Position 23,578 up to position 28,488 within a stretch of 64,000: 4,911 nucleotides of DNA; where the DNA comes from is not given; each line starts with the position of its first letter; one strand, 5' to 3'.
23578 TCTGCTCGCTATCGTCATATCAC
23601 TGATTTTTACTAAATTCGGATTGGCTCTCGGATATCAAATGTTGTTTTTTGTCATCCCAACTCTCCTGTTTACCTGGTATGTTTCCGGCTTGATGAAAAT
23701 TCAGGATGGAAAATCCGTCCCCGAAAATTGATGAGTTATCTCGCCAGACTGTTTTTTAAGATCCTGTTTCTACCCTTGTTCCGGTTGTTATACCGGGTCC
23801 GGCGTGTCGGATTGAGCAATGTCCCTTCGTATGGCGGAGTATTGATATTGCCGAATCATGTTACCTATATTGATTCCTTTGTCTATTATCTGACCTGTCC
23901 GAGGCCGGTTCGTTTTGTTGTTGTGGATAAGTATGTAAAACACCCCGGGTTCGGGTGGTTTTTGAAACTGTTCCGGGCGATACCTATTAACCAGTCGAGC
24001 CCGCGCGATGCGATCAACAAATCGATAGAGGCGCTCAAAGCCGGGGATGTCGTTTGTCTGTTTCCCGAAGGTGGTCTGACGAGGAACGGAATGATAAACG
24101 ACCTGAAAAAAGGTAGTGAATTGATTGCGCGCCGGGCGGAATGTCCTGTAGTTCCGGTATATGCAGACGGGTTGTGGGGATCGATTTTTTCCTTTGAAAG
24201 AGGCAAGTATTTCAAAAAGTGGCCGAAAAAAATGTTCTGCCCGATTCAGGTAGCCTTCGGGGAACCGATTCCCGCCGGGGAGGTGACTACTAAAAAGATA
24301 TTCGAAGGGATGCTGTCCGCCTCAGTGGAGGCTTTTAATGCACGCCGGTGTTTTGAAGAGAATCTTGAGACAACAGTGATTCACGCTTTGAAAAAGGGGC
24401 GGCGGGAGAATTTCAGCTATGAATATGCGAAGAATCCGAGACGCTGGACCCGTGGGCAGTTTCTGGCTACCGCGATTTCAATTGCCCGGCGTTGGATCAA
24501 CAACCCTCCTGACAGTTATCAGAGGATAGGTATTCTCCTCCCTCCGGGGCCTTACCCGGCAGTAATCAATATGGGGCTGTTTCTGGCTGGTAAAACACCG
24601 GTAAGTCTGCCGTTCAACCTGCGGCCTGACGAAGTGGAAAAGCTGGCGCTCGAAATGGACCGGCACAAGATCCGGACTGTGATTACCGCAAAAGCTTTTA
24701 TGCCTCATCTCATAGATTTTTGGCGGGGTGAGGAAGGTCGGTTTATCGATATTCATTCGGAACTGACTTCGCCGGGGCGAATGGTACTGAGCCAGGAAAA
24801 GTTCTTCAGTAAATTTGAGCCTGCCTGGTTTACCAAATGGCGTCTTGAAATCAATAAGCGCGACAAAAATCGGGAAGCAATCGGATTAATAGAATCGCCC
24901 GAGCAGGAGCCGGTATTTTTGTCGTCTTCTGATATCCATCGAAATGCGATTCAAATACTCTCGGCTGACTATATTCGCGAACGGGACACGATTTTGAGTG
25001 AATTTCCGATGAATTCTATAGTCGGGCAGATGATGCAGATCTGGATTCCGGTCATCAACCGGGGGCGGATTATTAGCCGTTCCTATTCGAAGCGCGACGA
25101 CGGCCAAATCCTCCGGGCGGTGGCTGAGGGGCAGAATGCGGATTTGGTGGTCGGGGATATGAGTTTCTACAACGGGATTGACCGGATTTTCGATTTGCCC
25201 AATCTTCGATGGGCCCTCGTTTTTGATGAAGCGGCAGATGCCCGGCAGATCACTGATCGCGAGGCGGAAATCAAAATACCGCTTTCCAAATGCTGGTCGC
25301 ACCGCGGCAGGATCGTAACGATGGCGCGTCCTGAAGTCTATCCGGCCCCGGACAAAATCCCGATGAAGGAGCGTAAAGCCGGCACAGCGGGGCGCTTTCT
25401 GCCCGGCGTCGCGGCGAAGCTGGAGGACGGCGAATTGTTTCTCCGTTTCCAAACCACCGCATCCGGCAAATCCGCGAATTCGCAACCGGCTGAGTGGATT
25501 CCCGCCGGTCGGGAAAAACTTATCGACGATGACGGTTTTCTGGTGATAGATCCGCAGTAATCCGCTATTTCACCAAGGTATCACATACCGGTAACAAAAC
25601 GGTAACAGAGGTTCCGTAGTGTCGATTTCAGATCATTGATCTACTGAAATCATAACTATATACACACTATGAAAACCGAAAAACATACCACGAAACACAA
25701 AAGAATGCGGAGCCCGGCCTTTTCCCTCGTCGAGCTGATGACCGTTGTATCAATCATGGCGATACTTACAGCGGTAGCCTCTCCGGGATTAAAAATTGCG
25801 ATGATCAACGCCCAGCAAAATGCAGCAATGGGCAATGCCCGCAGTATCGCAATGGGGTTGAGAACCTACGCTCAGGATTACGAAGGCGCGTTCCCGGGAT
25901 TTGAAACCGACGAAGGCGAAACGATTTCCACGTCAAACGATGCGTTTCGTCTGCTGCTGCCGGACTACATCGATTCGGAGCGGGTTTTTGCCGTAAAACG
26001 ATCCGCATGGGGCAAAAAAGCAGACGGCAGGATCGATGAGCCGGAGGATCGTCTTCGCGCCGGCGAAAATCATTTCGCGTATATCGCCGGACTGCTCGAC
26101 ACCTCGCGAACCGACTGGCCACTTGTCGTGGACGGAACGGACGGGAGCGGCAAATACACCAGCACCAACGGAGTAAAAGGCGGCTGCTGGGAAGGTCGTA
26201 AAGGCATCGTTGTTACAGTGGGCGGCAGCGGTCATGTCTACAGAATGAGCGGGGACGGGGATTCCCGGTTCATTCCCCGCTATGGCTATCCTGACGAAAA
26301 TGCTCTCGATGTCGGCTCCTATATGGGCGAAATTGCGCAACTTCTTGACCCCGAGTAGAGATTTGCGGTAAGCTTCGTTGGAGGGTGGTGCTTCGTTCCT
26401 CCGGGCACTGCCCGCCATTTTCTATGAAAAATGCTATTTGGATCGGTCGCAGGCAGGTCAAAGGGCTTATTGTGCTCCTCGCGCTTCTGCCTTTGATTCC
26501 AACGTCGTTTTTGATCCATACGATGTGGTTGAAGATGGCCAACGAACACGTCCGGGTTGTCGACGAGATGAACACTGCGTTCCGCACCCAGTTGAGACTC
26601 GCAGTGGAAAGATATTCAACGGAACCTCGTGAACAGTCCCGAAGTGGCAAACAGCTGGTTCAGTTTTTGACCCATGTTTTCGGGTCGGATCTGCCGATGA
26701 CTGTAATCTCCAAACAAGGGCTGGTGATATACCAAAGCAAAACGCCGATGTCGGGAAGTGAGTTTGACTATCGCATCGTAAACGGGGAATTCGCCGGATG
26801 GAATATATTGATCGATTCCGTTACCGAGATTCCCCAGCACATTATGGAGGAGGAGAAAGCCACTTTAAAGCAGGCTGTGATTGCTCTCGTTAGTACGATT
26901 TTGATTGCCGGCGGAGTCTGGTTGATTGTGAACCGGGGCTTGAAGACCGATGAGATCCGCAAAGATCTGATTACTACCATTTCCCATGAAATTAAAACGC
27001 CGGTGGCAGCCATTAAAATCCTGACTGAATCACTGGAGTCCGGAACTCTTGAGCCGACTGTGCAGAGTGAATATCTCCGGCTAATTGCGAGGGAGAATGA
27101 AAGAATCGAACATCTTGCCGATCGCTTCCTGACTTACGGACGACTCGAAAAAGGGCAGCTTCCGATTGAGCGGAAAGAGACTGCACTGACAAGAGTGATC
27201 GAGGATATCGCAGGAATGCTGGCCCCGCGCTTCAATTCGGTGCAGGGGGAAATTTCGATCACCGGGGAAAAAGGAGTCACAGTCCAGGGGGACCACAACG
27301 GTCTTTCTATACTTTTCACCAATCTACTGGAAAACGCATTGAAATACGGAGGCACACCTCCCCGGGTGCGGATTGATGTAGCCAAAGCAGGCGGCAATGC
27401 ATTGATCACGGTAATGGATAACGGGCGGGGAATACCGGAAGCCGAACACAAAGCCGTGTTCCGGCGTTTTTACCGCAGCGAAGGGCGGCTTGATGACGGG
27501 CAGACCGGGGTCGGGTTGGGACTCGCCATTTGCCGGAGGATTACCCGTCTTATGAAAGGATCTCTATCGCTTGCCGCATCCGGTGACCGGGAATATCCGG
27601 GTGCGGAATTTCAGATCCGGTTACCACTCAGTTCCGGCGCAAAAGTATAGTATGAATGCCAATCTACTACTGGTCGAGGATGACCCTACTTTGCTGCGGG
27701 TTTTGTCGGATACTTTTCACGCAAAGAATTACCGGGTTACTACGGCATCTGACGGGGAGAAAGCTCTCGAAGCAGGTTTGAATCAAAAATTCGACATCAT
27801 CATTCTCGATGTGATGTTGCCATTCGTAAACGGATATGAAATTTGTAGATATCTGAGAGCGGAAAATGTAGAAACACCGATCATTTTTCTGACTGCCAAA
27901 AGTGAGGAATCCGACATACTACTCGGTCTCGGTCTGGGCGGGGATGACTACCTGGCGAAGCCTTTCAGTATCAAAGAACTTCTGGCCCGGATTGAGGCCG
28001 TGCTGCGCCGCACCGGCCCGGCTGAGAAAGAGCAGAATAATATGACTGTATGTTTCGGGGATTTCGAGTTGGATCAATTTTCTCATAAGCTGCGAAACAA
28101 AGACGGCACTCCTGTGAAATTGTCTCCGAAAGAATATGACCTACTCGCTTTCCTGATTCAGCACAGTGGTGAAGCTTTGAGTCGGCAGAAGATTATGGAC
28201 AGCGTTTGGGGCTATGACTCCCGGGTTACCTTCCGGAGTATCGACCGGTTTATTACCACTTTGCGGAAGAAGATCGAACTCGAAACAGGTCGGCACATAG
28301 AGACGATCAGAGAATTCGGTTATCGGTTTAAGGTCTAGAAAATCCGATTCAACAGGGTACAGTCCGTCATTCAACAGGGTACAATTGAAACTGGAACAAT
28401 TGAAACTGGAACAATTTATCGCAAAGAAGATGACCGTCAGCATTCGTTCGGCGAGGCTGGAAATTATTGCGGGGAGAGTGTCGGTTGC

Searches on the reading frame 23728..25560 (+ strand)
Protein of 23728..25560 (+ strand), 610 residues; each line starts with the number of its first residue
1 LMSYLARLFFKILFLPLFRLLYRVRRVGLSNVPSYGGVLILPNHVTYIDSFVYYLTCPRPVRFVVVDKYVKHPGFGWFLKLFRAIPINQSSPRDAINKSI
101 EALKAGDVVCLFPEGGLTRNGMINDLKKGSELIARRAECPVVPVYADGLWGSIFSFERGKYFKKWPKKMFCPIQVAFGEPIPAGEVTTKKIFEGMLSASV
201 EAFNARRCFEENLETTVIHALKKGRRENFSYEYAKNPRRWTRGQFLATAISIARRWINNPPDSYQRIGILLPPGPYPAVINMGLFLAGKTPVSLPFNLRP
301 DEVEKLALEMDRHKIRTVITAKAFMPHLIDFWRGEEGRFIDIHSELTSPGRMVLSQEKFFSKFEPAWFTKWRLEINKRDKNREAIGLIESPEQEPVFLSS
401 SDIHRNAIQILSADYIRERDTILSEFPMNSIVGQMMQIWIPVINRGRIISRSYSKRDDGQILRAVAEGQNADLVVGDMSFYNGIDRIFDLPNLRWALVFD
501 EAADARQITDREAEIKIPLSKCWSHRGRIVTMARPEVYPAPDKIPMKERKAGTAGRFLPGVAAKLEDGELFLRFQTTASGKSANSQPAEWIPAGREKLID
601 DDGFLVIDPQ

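Call 20: search_protein_families(library=pfam, proteins=[window:23728-25560:+], max_evalue=0.00001)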
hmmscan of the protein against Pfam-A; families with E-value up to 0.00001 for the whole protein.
window:23728-25560:+ (610 aa): 1 family
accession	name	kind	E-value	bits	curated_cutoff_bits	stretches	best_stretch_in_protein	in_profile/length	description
PF01553.26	Acyltransferase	-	8.4e-23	81.1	23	1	24-145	2-130/132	Acyltransferase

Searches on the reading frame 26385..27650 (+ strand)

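Call 20: search_protein_families(library=pfam, proteins=[window:26385-27650:+], max_evalue=0.00001)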
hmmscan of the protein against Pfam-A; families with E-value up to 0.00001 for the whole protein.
window:26385-27650:+ (421 aa): 2 families
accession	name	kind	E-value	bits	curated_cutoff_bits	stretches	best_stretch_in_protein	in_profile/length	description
PF02518.31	HATPase_c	-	1.4e-24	87.1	26.4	1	302-416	1-110/111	Histidine kinase-, DNA gyrase B-, and HSP90-like ATPase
PF00512.31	HisKA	-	2.2e-14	53.7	26.9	1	192-257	2-66/66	His Kinase A (phospho-acceptor) domain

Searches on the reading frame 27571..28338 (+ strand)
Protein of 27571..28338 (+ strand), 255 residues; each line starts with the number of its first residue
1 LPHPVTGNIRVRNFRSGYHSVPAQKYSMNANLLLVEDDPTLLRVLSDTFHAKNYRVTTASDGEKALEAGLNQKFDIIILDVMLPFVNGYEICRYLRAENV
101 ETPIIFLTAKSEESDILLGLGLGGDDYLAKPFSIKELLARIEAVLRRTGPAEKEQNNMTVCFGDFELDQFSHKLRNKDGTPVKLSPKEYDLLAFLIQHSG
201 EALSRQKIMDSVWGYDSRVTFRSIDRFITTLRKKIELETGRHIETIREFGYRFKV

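Call 20: search_protein_families(library=pfam, proteins=[window:27571-28338:+], max_evalue=0.00001)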
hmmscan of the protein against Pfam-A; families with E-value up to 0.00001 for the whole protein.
window:27571-28338:+ (255 aa): 2 families
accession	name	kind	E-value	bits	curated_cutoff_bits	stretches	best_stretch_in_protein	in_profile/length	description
PF00072.30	Response_reg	-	2.7e-28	98.8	30.2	1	33-142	2-111/111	Response regulator receiver domain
PF00486.34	Trans_reg_C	-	1.5e-23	83.1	26.2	1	179-253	1-77/77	Transcriptional regulatory protein, C terminal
